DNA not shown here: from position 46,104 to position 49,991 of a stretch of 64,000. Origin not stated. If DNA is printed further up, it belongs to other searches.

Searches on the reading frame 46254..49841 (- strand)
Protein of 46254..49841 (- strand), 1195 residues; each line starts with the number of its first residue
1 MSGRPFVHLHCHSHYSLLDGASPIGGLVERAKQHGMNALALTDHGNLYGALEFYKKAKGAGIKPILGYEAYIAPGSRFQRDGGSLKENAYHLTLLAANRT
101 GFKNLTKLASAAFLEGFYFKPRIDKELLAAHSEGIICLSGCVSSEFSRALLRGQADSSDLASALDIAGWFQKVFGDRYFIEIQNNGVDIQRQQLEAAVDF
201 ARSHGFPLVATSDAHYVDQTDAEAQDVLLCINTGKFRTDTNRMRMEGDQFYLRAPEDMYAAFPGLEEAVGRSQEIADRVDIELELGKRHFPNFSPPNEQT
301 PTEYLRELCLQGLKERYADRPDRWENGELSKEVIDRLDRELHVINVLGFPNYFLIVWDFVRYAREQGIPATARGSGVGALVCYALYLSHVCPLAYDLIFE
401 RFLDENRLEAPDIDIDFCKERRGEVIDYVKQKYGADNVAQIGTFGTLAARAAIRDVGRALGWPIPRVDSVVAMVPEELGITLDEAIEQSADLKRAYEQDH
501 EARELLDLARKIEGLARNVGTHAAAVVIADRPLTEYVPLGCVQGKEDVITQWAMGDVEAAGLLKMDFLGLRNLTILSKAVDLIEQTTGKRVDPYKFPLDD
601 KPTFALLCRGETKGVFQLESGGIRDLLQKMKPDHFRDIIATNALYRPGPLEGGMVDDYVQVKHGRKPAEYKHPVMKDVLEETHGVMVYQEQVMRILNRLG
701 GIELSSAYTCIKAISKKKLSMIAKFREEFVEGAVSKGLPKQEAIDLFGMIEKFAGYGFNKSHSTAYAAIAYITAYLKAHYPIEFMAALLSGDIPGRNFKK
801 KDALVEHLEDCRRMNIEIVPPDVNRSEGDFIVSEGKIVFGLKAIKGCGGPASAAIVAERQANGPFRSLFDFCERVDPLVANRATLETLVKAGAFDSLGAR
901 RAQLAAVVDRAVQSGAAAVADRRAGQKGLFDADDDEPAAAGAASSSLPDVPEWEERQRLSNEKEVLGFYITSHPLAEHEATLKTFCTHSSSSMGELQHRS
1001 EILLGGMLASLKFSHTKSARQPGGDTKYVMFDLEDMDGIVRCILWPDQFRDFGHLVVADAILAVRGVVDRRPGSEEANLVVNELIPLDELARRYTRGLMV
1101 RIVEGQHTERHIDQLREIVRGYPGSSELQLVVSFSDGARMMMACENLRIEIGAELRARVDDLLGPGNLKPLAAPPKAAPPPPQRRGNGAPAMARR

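Call 7: search_protein_families(library=pfam, proteins=[window:46254-49841:-], max_evalue=0.001)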
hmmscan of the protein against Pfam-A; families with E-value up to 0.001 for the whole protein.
window:46254-49841:- (1195 aa): 5 families
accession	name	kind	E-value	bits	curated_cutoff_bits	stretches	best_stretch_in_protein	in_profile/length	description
PF07733.18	DNA_pol3_alpha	-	2.1e-96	323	23.9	1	303-569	1-260/260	Bacterial DNA polymerase III alpha NTPase domain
PF17657.6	DNA_pol3_finger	-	1.4e-60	203.9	22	1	572-737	1-166/166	Bacterial DNA polymerase III alpha subunit finger domain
PF02811.25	PHP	-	3.1e-56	190.7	26.4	1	8-184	1-163/164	PHP domain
PF14579.12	HHH_6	-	1.3e-30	105.8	25.6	1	815-904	1-90/90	Helix-hairpin-helix motif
PF01336.31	tRNA_anti-codon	-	1.4e-08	35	27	1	1023-1087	12-75/75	OB-fold nucleic acid binding domain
